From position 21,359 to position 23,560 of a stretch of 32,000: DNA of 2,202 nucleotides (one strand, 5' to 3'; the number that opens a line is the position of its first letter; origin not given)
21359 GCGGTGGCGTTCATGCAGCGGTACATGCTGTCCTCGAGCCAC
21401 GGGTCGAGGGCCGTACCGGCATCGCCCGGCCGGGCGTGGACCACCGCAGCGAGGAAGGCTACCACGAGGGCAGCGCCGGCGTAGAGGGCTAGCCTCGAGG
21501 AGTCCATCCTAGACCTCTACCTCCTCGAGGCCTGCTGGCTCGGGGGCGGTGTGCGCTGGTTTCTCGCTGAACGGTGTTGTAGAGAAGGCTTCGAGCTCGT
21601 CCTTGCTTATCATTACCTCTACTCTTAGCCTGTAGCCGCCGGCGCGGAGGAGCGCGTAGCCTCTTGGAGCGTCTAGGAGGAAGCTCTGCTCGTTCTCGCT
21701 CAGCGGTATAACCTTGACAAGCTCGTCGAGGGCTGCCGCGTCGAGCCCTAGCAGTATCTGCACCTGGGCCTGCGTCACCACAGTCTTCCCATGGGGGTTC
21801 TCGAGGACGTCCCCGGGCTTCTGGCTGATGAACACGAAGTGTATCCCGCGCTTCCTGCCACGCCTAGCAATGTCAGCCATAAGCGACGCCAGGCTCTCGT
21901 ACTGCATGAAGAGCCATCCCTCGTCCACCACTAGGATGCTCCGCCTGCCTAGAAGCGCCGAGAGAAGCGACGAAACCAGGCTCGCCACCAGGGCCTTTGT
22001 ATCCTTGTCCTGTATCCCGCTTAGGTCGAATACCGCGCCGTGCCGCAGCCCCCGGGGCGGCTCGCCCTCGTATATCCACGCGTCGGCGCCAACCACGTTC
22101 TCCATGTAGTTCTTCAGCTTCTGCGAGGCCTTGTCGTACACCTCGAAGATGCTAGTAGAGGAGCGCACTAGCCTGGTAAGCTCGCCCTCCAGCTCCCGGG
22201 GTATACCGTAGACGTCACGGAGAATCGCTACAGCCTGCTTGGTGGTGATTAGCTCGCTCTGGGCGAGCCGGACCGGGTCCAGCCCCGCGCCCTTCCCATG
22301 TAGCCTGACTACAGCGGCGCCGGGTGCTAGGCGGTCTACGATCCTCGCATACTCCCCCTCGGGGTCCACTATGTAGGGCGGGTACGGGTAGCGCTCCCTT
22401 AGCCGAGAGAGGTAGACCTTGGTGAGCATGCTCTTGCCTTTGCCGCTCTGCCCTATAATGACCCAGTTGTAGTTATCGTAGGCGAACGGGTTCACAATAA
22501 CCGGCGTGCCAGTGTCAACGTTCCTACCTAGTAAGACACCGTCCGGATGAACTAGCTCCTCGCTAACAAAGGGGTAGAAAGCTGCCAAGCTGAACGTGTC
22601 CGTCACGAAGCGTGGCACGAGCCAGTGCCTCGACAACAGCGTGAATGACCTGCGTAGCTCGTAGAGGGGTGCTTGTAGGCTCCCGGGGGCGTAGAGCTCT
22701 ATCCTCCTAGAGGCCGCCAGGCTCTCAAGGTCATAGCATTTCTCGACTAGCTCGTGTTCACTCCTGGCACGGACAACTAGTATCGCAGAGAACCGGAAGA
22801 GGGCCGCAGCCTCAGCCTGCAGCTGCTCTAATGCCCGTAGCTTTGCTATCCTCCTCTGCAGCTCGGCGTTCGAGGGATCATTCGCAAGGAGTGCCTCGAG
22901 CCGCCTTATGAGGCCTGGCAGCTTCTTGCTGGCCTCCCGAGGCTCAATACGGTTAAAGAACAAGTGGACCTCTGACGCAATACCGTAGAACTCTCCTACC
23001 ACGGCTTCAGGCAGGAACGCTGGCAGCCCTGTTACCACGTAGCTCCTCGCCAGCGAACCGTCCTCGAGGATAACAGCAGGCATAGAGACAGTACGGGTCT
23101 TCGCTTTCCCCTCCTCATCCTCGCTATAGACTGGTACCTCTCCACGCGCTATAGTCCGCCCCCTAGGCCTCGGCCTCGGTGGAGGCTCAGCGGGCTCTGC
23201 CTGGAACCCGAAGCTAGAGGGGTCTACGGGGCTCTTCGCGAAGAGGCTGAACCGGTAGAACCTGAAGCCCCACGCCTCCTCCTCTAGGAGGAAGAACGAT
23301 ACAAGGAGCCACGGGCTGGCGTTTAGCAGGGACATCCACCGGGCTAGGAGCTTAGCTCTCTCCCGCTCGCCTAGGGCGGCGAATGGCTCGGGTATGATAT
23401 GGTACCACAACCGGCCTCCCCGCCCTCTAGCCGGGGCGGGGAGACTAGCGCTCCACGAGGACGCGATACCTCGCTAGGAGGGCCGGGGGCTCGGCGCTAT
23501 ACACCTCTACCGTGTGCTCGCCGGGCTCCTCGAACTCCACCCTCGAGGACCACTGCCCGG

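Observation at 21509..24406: Collinear virB2-virB3-virB4-like gene order with translational coupling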

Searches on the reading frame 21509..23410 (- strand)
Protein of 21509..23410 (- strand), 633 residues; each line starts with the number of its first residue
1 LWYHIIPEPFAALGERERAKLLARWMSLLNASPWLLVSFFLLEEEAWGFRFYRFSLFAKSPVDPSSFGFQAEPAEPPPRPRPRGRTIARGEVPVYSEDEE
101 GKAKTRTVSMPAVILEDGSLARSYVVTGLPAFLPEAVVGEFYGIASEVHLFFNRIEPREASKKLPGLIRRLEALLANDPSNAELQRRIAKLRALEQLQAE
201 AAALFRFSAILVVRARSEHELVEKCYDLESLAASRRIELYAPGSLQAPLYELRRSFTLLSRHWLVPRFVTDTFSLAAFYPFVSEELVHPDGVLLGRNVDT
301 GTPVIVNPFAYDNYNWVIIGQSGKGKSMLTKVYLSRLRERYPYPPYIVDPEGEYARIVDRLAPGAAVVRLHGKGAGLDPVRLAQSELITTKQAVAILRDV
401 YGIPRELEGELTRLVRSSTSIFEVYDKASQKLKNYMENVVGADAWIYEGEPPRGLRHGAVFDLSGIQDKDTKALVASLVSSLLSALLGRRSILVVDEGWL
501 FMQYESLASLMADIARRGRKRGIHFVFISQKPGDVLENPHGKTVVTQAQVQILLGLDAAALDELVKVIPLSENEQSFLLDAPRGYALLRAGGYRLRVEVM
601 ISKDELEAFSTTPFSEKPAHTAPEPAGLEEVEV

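Call 5: search_protein_families(library=pfam, proteins=[window:21509-23410:-], max_evalue=0.1)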
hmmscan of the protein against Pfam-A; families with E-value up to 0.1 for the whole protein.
window:21509-23410:- (633 aa): 5 families
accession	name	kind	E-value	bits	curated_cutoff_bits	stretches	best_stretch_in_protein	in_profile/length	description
PF12846.13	AAA_10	-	1.1e-10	41.6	27.5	2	311-418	19-130/362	AAA-like domain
PF19044.6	P-loop_TraG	-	3.1e-06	26.5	25.8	1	479-580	240-344/413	TraG P-loop domain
PF01935.23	DUF87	-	5.4e-05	23.8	23.2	1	318-370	28-81/220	Helicase HerA, central domain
PF13401.12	AAA_22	-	0.0018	19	27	0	316-345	8-33/130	AAA domain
PF01580.24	FtsK_SpoIIIE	-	0.042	13.7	24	0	509-533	196-220/221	FtsK/SpoIIIE family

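Call 6: search_protein_families(library=ncbifam, proteins=[window:21509-23410:-], max_evalue=0.1)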
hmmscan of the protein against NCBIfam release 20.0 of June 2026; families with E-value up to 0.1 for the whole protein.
window:21509-23410:- (633 aa): 12 families
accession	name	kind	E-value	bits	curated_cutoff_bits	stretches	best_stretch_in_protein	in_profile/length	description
NF045971.1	conju_CD1110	equivalog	6.4e-30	104.1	325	2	192-371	297-471/752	VirB4-like conjugal transfer ATPase, CD1110 family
NF045975.1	VirB4_plasma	equivalog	8.9e-26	89.9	590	2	126-360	323-561/894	Mbov_0397 family ICE element conjugal transfer ATPase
TIGR00929.1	VirB4_CagE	subfamily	1.1e-15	57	643.1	2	384-583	527-729/792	VirB4 family type IV secretion/conjugal transfer ATPase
TIGR02746.1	TraC-F-type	equivalog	2.6e-14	52.1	567.05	2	488-568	639-721/800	type IV secretion system protein TraC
NF041017.1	DNA_import_CedB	equivalog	3.7e-13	49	700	2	144-327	108-289/590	DNA import protein CedB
NF010447.0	PRK13873.1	equivalog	1.8e-06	26.2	1020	1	470-560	618-708/815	conjugal transfer protein TrbE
NF010427.0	PRK13853.1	equivalog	1.3e-05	23.4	957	1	460-568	596-706/789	type IV secretion system protein VirB4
NF010473.0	PRK13898.1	equivalog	0.0052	14.9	1050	1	485-576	639-729/801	type IV secretion system ATPase VirB4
NF052333.1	ATPase_TcpF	exception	0.0062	14.4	1100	0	195-308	336-448/813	conjugal transfer ATPase TcpF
NF040819.1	helicase_HerA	equivalog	0.026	13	970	0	492-553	405-464/561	DNA double-strand break repair helicase HerA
NF040937.1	HerA_Thermprot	equivalog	0.036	12.5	800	1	492-538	352-401/487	DNA double-strand break repair helicase HerA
TIGR03925.1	T7SS_EccC_b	equivalog_domain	0.078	11.2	346.55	0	492-527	189-225/564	type VII secretion protein EccCb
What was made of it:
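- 21509..23410 (-): 633-aa VirB4-family ATPase with no predicted transmembrane segment. Walker A is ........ and Walker B is LVVDEGW. Pfam and NCBIfam (calls 5, 6).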

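Call 19: find_related_loci(query=window:21512-23410:-, collection=genome_contigs, flank=10000)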
Query window:21512-23410:- (633 aa) in genome_contigs; peptide patterns used: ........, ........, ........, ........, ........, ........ (x = any residue, [..] = any of these).
107 stretches matched a pattern; 21 encode a relative of the query (tblastn E <= 1e-3); 21 distinct loci.
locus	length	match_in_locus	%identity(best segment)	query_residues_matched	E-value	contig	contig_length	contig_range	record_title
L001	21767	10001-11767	29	2-613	3e-63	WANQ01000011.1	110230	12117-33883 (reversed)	MAG: Pyrodictiaceae archaeon isolate S141_63_esom k151_166602, whole genome shotgun sequence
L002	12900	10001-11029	27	270-588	1e-20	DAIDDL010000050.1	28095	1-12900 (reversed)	MAG TPA_asm: Sulfobacillus sp. isolate clean5091 NODE_50_length_28095_cov_69.478300, whole genome shotgun sequence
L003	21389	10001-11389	25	163-607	2e-19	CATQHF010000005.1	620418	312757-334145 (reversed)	MAG: uncultured Dehalococcoidia bacterium isolate d4f5feb4-fdfc-4e97-8847-3d8bbc0da2e6 genome assembly, contig: contig_5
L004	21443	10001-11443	26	143-588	2e-18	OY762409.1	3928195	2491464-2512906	MAG: Dehalococcoidia bacterium isolate 38c4f93b-5868-4cd3-8e0a-f10fb6dda0e3 genome assembly, chromosome: 1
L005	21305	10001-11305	26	187-599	4e-18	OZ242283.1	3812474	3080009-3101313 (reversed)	MAG: Dehalococcoidia bacterium isolate d63046ed-7a55-4dc1-8bb2-d3050b7f4681 genome assembly, chromosome: 1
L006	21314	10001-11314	26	184-599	3e-19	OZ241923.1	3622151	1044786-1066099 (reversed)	MAG: Dehalococcoidia bacterium isolate 97b7e7e8-eacd-433b-a875-92d102a9312a genome assembly, chromosome: 1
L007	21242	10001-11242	26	204-588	8e-18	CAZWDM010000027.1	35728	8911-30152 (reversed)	MAG TPA_asm: uncultured Dehalococcoidia bacterium isolate SRP109090_co1_127 genome assembly, contig: NODE_1544_length_35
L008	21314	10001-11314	26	184-599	2e-17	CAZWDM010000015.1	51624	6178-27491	MAG TPA_asm: uncultured Dehalococcoidia bacterium isolate SRP109090_co1_127 genome assembly, contig: NODE_793_length_516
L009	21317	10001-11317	27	188-599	4e-17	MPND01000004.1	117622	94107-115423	MAG: SAR202 cluster bacterium bin90 NODE_251_length_117622_cov_8.04027_ID_501, whole genome shotgun sequence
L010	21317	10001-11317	27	188-599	3e-17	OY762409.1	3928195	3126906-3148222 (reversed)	MAG: Dehalococcoidia bacterium isolate 38c4f93b-5868-4cd3-8e0a-f10fb6dda0e3 genome assembly, chromosome: 1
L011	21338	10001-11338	26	184-607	3e-17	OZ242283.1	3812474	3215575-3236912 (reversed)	MAG: Dehalococcoidia bacterium isolate d63046ed-7a55-4dc1-8bb2-d3050b7f4681 genome assembly, chromosome: 1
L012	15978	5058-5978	27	274-554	3e-17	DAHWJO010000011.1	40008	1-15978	MAG TPA_asm: Sulfobacillus sp. isolate clean1957 NODE_11_length_40008_cov_10.203401, whole genome shotgun sequence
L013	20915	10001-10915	27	270-554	9e-17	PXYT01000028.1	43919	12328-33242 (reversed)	MAG: Sulfobacillus benefaciens isolate AMDSBA1 AMDSBA1_28, whole genome shotgun sequence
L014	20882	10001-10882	25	271-538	5e-14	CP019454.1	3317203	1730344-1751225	Sulfobacillus thermotolerans strain Kr1 chromosome, complete genome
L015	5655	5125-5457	41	270-383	1e-13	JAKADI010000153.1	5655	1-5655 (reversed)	MAG: Bacillota bacterium isolate WH4.bin53 NODE_13854_length_5655_cov_0.817475, whole genome shotgun sequence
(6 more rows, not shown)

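Call 31: search_protein_families(library=pfam, proteins=[L001:9065-9445:+, L001:9460-9981:+, L001:14621-15865:+, L001:12707-14431:+, L001:7085-7618:+, L001:12181-12696:+], max_evalue=1)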
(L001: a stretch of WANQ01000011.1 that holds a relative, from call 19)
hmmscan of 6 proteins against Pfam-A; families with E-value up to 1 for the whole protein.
L001:9065-9445:+ (127 aa): 6 families
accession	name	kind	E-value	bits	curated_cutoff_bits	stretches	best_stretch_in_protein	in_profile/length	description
PF18895.5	T4SS_pilin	-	0.006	17.1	26.6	1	36-100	14-71/71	Type IV secretion system pilin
PF00499.25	Oxidored_q3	-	0.0072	16.5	33.2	1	30-98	38-96/146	NADH-ubiquinone/plastoquinone oxidoreductase chain 6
PF13962.11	PGG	-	0.049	13.9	24.1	1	28-93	47-112/116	Domain of unknown function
PF12725.13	DUF3810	-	0.11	12.2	28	1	30-100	16-85/311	Protein of unknown function (DUF3810)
PF19865.4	DUF6338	-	0.15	12.1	26.5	1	36-98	44-104/205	Family of unknown function (DUF6338)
PF12698.13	ABC2_membrane_3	-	0.24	10.9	31.6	1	10-107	180-268/347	ABC-2 family transporter protein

L001:9460-9981:+ (174 aa): 9 families
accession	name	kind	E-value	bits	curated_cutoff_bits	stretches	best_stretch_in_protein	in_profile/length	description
PF13620.12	CarboxypepD_reg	-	8.1e-05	23.3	32.3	1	105-168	2-63/82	Carboxypeptidase regulatory-like domain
PF02369.22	Big_1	-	0.0014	19.1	34.9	1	113-173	28-92/93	Bacterial Ig-like domain (group 1)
PF17957.7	Big_7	-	0.0042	18.1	24.1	1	96-159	13-70/70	Bacterial Ig domain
PF17936.7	Big_6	-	0.012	16.3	27.6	1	114-159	18-64/83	Bacterial Ig domain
PF13715.12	CarbopepD_reg_2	-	0.028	14.9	32.2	1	106-173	2-64/88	CarboxypepD_reg-like domain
PF00630.25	Filamin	-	0.05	14.9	26.9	1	108-167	25-88/93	Filamin/ABP280 repeat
PF17996.7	CE2_N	-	0.1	13.1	27.9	1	119-160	40-81/108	Carbohydrate esterase 2 N-terminal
PF12597.13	Cox20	-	0.13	12.5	25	1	38-100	29-92/101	Cytochrome c oxidase assembly protein COX20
PF13179.11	DUF4006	-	0.2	12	22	1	39-69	10-40/64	Family of unknown function (DUF4006)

L001:14621-15865:+ (415 aa): 2 families
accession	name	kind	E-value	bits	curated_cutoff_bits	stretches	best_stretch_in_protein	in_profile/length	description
PF06181.16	Urate_ox_N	-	0.0019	18.1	26.9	1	283-380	113-210/295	Urate oxidase N-terminal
PF08992.16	QH-AmDH_gamma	-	0.12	12.8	25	1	61-90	41-69/75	Quinohemoprotein amine dehydrogenase, gamma subunit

L001:12707-14431:+ (575 aa): 1 family
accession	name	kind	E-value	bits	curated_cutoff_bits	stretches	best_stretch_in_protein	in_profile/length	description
PF15102.11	TMEM154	-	0.089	13.1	30.3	1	503-571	18-96/153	TMEM154 protein family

L001:7085-7618:+ (178 aa): 1 family
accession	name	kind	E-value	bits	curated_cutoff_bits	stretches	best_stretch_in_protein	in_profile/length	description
PF04307.19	YdjM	-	2.9e-16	59.9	29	1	4-144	3-168/176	YdjM inner membrane protein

L001:12181-12696:+ (172 aa): 0 families

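Call 53: search_protein_families(library=pfam, proteins=[L013:8519-8818:+, L014:8508-8825:+, L002:7492-7722:+, L003:7738-8319:+], max_evalue=0.5)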
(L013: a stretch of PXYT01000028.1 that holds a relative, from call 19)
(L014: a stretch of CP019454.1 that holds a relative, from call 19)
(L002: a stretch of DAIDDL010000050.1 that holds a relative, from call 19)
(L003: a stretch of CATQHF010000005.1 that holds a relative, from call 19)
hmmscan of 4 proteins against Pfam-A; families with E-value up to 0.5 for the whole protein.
L013:8519-8818:+ (100 aa): 0 families

L014:8508-8825:+ (106 aa): 1 family
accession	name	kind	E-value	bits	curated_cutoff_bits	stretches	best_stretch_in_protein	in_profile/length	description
PF12666.12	PrgI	-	0.12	13.4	27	1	27-102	10-87/91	PrgI family protein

L002:7492-7722:+ (77 aa): 1 family
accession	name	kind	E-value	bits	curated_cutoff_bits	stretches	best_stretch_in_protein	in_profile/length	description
PF18895.5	T4SS_pilin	-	7.8e-08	32.7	26.6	1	9-72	8-71/71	Type IV secretion system pilin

L003:7738-8319:+ (194 aa): 0 families
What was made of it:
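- On VirB3 / PrgI / TraL: Those bacterial proteins are themselves only weakly PrgI-like (best E 0.12; call 53), and both alignments are shallow.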

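Call 70: find_homologous_proteins(query=window:21512-23410:-, max_evalue=1e-10)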
Query window:21512-23410:- (633 aa): 8 proteins with E <= 1e-10 among 8000 candidates.
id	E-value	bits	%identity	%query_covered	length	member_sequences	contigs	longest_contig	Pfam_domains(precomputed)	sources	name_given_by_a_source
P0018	0.0e+0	1291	92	100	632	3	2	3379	PF19044.7,PF12846.14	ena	-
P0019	7.8e-257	872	62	100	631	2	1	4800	PF19044.7,PF01935.24,PF12846.14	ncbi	-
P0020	1.5e-251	854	62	99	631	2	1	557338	PF19044.7,PF01935.24,PF12846.14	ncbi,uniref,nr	ncbi:hypothetical protein Pdsh_02035 [Pyrodictium delaneyi]|uniref:AAA+ ATPase domain-containing pro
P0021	2.0e-120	421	56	55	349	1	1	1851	PF19044.7,PF01935.24,PF13401.13,PF12846.14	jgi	-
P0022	2.7e-33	133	28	77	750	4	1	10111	PF19044.7,PF01935.24,PF11130.15,PF12846.14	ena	-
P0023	5.3e-33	132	28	77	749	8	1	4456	PF19044.7,PF01935.24,PF11130.15,PF12846.14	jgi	jgi:hypothetical protein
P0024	1.5e-30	124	28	77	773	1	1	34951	PF19044.7,PF01935.24,PF12846.14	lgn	-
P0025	9.8e-22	95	33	23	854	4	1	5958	PF19044.7,PF01935.24,PF12846.14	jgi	jgi:hypothetical protein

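Call 71: search_solved_structures(query=window:21512-23410:-, max_evalue=0.01)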
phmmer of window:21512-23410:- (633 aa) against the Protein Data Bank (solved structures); distinct sequences matched with E-value up to 0.01: 4.
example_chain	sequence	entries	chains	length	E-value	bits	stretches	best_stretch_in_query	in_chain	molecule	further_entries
4ag5_A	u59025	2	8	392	1.5e-14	56.6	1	420-606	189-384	TYPE IV SECRETORY PATHWAY VIRB4 COMPONENTS-LIKE PROTEIN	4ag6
7o41_A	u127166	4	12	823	2e-06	29.8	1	478-574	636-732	TrwK protein | Type IV secretion system protein virB4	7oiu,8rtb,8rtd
7o43_A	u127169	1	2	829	2e-06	29.8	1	478-574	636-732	TrwK protein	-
7o42_A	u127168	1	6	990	3.3e-06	29.1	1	478-574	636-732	TrwK protein,Protein hcp1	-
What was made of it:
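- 21509..23410 (-): PDB VirB4 hits (call 71).
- On VirB4 ATPase family: PDB hits are 4ag5 at E 1.5e-14 and TrwK at 2e-6 (call 71).
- Checked: It also matches NCBIfam VirB4-like models (calls 5, 6) and solved VirB4 structures: 4ag5 at E 1.5e-14 and TrwK at 2e-6 (call 71).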

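Call 72: find_encoding_contigs(protein=P0020, flank=10000, max_places=2)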
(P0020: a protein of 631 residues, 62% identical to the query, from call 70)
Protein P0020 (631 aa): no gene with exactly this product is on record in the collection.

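Call 89: search_dna_similar(query=window:21512-23410:-, collection=plasmids, mode=protein, max_evalue=1e-8, max_rows=15)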
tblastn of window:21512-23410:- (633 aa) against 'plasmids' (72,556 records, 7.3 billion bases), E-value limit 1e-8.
Records with a match: 38; places in all: 39; records where one place covers at least 80% of the query: 9.
Best place of each record, by identity: <60% 38.
By first word of the organism name: Clostridium 13; Sulfolobus 12; Bacillus 4; Saccharolobus 3; Paenibacillus 2; Thermococcus 1; Acidianus 1; Streptomyces 1; Halomarina 1.
By predicted mobility (MOB-suite, as given by PLSDB): non-mobilizable 30; conjugative 5; mobilizable 3.
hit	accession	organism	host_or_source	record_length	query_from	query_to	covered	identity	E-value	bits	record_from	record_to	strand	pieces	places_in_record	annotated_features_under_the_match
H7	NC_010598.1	Sulfolobus islandicus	-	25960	2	613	97%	32.5%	1e-78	279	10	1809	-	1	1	DUF87 domain-containing protein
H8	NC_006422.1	Sulfolobus islandicus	-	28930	2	613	97%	32.5%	6e-77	275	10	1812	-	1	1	DUF87 domain-containing protein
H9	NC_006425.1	Sulfolobus islandicus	-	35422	2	613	97%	32.2%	2e-77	276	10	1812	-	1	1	DUF87 domain-containing protein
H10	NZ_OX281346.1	Thermococcus nautili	-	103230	2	611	96%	32.2%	3e-71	258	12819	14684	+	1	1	ATP-binding protein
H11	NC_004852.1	Sulfolobus islandicus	-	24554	2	613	97%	31.7%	4e-75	270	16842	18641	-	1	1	DUF87 domain-containing protein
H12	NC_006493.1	Sulfolobus sp. NOB8H2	-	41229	2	613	97%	31.7%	8e-77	274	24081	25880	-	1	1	DUF87 domain-containing protein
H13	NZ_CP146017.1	Sulfolobus tengchongensis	-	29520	3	612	96%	28.3%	1e-57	218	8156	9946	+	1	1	DUF87 domain-containing protein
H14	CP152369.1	Sulfolobus tengchongensis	-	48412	3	612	96%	28.2%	2e-59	223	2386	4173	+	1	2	DUF87 domain-containing protein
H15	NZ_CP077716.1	Saccharolobus shibatae B12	cell culture,hot spring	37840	87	617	84%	24.8%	6e-17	93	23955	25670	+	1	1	ATP-binding protein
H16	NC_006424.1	Sulfolobus islandicus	-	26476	210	605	63%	28.3%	2e-28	129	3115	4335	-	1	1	DUF87 domain-containing protein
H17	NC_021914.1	Saccharolobus solfataricus P2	geyser water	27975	210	611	64%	27.5%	2e-27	126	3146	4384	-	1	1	DUF87 domain-containing protein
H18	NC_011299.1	Acidianus hospitalis W1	-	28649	210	611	64%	27.2%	3e-26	122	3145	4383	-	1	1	DUF87 domain-containing protein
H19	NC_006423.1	Sulfolobus islandicus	-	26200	210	605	63%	27.6%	4e-27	125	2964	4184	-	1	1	DUF87 domain-containing protein | hypothetical protein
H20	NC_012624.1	Sulfolobus islandicus Y.N.15.51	-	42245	210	611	64%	26.1%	2e-25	120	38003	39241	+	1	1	DUF87 domain-containing protein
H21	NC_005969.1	Sulfolobus tengchongensis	acidic hot spring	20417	209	611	64%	25.5%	9e-22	108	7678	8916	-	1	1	conjugal transfer protein TraC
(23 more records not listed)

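Call 90: get_annotated_region(hit=H12, flank=7000)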
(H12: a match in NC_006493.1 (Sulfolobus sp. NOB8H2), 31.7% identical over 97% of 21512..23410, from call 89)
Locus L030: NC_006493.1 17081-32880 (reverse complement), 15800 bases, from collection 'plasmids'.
description: Sulfolobus sp. NOB8H2 plasmid pNOB8, complete sequence
organism: Sulfolobus sp. NOB8H2 (NCBI taxid 84600)
taxonomy: Archaea; Thermoproteota; Thermoprotei; Sulfolobales; Sulfolobaceae; Sulfolobus; Sulfolobus sp. NOB8H2
host: -; source: -; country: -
typing (MOB-suite, as given by PLSDB): conjugative; relaxase MOB_Unknown; mating-pair formation MPF_T
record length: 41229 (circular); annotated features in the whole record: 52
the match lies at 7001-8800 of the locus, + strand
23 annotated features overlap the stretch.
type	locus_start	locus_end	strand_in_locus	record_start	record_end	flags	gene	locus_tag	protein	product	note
CDS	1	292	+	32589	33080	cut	-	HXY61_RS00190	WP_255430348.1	hypothetical protein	-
CDS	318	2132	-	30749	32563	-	-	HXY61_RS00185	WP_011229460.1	hypothetical protein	-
CDS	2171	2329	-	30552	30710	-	-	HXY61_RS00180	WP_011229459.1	hypothetical protein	-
CDS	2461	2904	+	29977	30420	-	-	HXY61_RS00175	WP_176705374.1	hypothetical protein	-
CDS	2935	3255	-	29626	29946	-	-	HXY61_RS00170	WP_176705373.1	hypothetical protein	-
CDS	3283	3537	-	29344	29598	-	-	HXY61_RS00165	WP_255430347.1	hypothetical protein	-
CDS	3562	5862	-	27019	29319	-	-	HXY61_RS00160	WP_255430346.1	methyltransferase type 11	-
CDS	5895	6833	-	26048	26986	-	-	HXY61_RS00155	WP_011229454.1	hypothetical protein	-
CDS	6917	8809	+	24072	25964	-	-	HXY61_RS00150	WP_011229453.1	DUF87 domain-containing protein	-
CDS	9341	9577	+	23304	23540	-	-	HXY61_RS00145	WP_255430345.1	hypothetical protein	-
CDS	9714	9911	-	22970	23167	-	-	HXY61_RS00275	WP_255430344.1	hypothetical protein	-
CDS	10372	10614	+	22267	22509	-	-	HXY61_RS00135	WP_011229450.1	hypothetical protein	-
CDS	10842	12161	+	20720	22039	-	-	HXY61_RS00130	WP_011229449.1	site-specific integrase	GO:0015074 - DNA integration [Evidence IEA]; GO:0006310 - DNA recombination [Evidence IEA]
CDS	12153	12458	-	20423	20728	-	-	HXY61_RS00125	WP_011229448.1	hypothetical protein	-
CDS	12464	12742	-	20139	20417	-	zapB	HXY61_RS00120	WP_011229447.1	cell division protein ZapB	GO:0090529 - cell septum assembly [Evidence IEA]; GO:0043093 - FtsZ-dependent cytokinesis [Evidence IEA]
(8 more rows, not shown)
